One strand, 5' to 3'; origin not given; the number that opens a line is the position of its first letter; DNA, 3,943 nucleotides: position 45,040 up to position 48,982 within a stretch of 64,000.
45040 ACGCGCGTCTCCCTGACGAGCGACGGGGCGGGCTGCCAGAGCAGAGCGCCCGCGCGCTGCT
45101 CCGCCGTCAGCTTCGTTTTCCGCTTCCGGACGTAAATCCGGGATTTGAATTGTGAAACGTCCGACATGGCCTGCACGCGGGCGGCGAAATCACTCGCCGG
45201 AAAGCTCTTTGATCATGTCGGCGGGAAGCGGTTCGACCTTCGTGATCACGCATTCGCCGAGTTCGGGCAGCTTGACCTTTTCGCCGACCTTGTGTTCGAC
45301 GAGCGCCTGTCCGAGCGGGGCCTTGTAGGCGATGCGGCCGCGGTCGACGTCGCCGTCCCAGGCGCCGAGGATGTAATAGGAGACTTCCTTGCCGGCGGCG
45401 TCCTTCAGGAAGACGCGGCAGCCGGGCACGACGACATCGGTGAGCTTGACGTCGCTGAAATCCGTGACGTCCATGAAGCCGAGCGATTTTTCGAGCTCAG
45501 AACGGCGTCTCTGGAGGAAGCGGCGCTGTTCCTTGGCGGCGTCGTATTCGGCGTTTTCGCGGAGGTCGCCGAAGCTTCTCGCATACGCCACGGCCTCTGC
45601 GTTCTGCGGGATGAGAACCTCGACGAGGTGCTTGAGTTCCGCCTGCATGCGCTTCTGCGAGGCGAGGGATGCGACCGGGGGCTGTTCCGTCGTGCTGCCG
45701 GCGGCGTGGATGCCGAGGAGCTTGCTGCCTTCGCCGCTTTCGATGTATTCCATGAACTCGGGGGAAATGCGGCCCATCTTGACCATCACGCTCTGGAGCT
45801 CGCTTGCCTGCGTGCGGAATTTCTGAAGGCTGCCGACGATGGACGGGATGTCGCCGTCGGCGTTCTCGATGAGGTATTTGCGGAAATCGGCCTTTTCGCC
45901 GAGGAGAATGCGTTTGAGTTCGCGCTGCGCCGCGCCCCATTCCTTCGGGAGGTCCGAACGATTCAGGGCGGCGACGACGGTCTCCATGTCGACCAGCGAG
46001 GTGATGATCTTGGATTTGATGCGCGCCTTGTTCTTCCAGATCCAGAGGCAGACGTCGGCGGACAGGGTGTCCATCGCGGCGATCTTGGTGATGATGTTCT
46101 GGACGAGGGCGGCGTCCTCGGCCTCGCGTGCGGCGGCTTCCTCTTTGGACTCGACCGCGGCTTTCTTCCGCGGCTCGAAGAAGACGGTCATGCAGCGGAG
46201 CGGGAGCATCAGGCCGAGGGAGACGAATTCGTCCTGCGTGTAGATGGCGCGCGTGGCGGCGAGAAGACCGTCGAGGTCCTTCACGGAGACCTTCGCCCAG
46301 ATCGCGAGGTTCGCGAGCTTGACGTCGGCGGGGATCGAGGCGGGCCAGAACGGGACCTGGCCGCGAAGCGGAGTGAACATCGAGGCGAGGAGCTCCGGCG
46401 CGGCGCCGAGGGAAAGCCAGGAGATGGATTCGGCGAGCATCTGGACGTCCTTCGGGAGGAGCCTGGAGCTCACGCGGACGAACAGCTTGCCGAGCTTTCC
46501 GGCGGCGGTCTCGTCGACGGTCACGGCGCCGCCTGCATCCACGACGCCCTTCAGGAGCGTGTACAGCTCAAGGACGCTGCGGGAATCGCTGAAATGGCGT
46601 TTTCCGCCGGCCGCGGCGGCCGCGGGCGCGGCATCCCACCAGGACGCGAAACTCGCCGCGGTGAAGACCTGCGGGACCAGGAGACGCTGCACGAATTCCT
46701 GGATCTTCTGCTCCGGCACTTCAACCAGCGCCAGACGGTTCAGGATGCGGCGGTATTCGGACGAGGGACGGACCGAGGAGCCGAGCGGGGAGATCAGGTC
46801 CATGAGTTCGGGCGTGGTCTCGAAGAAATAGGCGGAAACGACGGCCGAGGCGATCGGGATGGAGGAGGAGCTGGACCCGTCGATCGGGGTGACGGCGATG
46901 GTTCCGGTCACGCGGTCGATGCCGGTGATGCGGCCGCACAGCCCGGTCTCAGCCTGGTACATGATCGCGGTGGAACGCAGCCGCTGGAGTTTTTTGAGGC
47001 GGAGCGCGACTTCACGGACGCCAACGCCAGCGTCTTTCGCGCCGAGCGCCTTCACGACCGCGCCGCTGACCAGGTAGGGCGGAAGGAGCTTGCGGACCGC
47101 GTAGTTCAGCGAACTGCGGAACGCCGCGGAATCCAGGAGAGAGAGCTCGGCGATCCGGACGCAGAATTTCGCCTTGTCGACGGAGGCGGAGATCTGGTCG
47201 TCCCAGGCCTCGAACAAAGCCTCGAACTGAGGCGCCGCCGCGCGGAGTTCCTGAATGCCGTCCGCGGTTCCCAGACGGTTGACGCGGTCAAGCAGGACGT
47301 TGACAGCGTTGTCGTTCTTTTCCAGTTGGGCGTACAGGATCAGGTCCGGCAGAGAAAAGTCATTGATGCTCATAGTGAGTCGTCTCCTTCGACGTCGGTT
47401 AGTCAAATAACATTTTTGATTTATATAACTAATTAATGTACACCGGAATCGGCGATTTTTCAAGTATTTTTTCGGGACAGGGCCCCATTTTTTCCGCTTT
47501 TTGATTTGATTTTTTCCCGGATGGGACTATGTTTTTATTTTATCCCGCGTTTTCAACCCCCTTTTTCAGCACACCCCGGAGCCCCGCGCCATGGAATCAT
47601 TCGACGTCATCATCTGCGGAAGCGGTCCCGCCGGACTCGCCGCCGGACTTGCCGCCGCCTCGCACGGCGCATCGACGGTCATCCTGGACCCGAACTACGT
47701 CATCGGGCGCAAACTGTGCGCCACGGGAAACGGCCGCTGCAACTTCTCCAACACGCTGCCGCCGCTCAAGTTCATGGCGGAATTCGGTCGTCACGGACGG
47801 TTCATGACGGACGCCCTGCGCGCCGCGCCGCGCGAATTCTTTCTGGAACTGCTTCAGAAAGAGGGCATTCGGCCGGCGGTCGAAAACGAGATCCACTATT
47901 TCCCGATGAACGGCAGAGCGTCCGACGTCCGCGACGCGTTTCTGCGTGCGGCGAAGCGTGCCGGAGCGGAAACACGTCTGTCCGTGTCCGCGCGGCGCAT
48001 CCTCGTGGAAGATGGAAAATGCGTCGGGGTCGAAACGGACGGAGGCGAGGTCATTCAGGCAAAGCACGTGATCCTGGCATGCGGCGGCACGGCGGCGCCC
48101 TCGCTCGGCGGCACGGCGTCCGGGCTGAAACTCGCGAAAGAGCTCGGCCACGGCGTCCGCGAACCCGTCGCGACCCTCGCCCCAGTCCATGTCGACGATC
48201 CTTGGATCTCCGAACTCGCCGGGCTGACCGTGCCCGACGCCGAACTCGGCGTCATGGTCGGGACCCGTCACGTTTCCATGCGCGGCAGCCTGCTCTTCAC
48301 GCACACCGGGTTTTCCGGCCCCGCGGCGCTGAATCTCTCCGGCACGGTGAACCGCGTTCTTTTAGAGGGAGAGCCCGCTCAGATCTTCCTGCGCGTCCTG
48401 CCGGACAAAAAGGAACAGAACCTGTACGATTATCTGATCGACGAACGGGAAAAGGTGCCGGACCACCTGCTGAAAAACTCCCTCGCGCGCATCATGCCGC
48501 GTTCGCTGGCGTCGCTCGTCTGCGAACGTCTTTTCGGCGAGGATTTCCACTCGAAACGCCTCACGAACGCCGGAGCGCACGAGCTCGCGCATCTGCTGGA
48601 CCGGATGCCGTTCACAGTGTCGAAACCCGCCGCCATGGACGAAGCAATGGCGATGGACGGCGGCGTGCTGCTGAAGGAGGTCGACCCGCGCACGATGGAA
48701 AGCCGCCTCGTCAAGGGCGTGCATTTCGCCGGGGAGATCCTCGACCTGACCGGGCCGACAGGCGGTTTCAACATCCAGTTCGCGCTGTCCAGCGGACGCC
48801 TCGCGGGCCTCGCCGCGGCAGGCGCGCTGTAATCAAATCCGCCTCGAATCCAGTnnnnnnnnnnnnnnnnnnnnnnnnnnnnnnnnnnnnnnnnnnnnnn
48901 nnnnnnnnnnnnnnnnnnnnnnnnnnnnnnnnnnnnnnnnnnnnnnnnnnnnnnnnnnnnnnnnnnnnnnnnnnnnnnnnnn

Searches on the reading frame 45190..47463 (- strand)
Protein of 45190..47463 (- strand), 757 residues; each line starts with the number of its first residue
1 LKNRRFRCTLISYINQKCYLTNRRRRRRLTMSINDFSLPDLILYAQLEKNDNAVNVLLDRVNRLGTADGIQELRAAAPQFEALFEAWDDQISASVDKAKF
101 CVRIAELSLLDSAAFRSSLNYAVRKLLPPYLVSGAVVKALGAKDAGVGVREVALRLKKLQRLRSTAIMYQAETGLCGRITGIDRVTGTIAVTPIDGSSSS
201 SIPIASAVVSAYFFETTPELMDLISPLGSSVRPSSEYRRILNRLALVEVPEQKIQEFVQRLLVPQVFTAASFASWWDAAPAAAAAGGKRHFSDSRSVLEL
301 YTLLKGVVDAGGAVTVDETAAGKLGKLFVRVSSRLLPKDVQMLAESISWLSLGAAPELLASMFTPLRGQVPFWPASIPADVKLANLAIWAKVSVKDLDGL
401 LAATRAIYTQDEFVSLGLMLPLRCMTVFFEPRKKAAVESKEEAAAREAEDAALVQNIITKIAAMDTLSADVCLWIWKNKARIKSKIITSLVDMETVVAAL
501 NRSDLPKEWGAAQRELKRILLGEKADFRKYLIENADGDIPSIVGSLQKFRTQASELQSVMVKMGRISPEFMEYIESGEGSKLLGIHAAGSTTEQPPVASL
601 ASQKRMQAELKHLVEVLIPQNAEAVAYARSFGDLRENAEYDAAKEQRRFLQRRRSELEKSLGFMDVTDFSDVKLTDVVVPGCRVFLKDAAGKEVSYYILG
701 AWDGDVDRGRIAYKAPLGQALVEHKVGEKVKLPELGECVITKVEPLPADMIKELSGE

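Call 10: search_protein_families(library=pfam, proteins=[window:45190-47463:-], max_evalue=0.001)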
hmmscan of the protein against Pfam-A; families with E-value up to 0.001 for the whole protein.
window:45190-47463:- (757 aa): 2 families
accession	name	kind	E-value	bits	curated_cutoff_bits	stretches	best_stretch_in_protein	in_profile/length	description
PF03449.20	GreA_GreB_N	-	2.5e-19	69.7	24.5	1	602-662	7-67/71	Transcription elongation factor, N-terminal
PF01272.25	GreA_GreB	-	2.8e-14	53.3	26.9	1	675-733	3-62/77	Transcription elongation factor, GreA/GreB, C-term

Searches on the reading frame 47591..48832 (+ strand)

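Call 60: search_protein_families(library=pfam, proteins=[window:47591-48832:+], max_evalue=0.0001)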
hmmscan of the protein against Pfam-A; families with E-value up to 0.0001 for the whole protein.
window:47591-48832:+ (413 aa): 8 families
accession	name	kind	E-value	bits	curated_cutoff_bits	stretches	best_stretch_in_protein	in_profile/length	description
PF03486.20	HI0933_like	-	3.1e-62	210.6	50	1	5-406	2-242/244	HI0933-like protein Rossmann domain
PF22780.1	HI0933_like_1st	-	1.8e-28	99.9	27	1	194-353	2-164/165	HI0933-like protein barrel and H2TH domain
PF00890.30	FAD_binding_2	-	1.6e-13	51.1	20.4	2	5-37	1-33/414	FAD binding domain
PF12831.13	FAD_oxidored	-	1.2e-09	38.4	27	1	5-164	1-144/416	FAD dependent oxidoreductase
PF01266.30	DAO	-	1.3e-09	38.6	27.9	1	113-226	151-270/353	FAD dependent oxidoreductase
PF07992.20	Pyr_redox_2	-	2.3e-08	34.2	26.1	0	4-38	1-31/291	Pyridine nucleotide-disulphide oxidoreductase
PF01134.28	GIDA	-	2e-07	30.8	22.1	1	5-166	1-150/391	Glucose inhibited division protein A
PF00732.25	GMC_oxred_N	-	4.8e-07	30.2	23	1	107-179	123-202/218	GMC oxidoreductase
